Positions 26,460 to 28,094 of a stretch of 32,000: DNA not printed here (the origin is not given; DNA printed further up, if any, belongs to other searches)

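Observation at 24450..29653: Complete CDP-inositol / di-myo-inositol-phosphate-type pathway packed into one operon, with two extra enzymes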

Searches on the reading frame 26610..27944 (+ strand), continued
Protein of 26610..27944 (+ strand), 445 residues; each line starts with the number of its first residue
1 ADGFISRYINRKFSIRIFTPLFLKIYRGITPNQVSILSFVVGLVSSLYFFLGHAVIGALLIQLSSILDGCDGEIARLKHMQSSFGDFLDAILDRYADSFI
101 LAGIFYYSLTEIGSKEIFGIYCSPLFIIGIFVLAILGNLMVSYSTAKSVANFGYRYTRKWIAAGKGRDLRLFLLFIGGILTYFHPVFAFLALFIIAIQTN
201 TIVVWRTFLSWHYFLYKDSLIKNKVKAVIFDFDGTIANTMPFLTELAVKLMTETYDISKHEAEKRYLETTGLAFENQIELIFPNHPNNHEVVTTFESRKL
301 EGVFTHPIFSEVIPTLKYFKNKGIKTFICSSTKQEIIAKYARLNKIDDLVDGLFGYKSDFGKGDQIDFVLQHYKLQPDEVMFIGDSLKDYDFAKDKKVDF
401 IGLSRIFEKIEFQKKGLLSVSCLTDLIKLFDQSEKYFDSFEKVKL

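Call 92: search_protein_families(library=ncbifam, proteins=[L097:3341-3757:+, L097:3785-5104:+, L097:2140-3201:+], max_evalue=0.00001)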
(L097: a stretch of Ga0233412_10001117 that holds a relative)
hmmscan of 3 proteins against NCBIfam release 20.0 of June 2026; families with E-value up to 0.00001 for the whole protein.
L097:3341-3757:+ (138 aa): 5 families
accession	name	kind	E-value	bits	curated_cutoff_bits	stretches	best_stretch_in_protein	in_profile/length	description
TIGR02199.1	rfaE_dom_II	equivalog_domain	3.5e-18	65.8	181.5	1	2-135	12-143/144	D-glycero-beta-D-manno-heptose 1-phosphate adenylyltransferase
NF008454.0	PRK11316.1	equivalog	2e-15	56.4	521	1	2-137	341-474/475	bifunctional D-glycero-beta-D-manno-heptose-7-phosphate kinase/D-glycero-beta-D-manno-heptose 1-phosphate adenylyltransferase HldE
TIGR01518.1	g3p_cytidyltrns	equivalog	4e-12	46.3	165.4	1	6-132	3-123/125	glycerol-3-phosphate cytidylyltransferase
TIGR00125.1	cyt_tran_rel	domain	2.3e-11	43.7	27.7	1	11-70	9-64/65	adenylyltransferase/cytidyltransferase family protein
NF001985.0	PRK00777.1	subfamily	3.1e-07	30.6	104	1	11-66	14-67/157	pantetheine-phosphate adenylyltransferase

L097:3785-5104:+ (439 aa): 24 families
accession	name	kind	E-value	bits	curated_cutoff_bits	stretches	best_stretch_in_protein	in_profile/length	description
TIGR00881.1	2A0104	subfamily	2.6e-84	283.4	407.75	1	25-402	1-379/379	phosphoglycerate transporter protein PgtP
NF008661.1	PRK11663.1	subfamily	7.6e-70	236.1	564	1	9-419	20-427/439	MFS transporter family glucose-6-phosphate receptor UhpC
TIGR00712.1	glpT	equivalog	9.5e-69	232.5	632.55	1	19-424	29-439/440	glycerol-3-phosphate transporter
NF008433.0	PRK11273.1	equivalog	6.2e-65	220.1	748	1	17-426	27-440/452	glycerol-3-phosphate transporter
NF047787.1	PhglyTportPgtP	equivalog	4.4e-46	157.6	750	1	21-418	31-435/451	phosphoglycerate transporter PgtP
NF007107.1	PRK09556.1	equivalog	4.7e-46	157.7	497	1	19-427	30-457/469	hexose-6-phosphate:phosphate antiporter UhpT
TIGR00893.1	2A0114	subfamily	6.2e-45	153.8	395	1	31-419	6-398/399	D-galactonate transporter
TIGR00895.1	2A0115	subfamily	4.8e-22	78.4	418.55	1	38-393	36-398/398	aromatic acid/H+ symport family MFS transporter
TIGR00894.1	2A0114euk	subfamily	4.5e-17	61.7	626.45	1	47-266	69-289/465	Na(+)-dependent inorganic phosphate cotransporter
NF008586.0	PRK11551.1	equivalog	4.6e-13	48.9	410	1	38-393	34-368/406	3-(3-hydroxy-phenyl)propionate transporter MhpT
TIGR00880.1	2_A_01_02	superfamily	9.3e-13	48.5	131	1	63-189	3-132/141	multidrug resistance protein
TIGR00890.1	2A0111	subfamily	4e-12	45.8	374.85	1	41-414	25-376/377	oxalate/formate antiport family MFS transporter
NF003024.0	PRK03893.1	subfamily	9.2e-12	44.5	604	1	14-228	16-220/497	sialate:H+ symport family MFS transporter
TIGR00900.1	2A0121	subfamily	1.3e-11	44.4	319.6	1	18-169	209-361/364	H+ Antiporter protein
NF049980.1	SfMCT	equivalog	1.8e-11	43.3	320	1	44-374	27-343/378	L-lactate MFS transporter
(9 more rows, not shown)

L097:2140-3201:+ (353 aa): 3 families
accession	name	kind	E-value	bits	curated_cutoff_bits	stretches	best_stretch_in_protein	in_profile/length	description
NF038032.1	CehA_McbA_metalo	domain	1.2e-22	80.8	80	1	9-352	3-314/315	CehA/McbA family metallohydrolase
NF005928.0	PRK07945.1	equivalog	1.3e-06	28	250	1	11-47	100-136/337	PHP domain-containing protein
NF006375.0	PRK08609.1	equivalog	4.4e-06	25.5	426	1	11-52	337-378/571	DNA polymerase/3'-5' exonuclease PolX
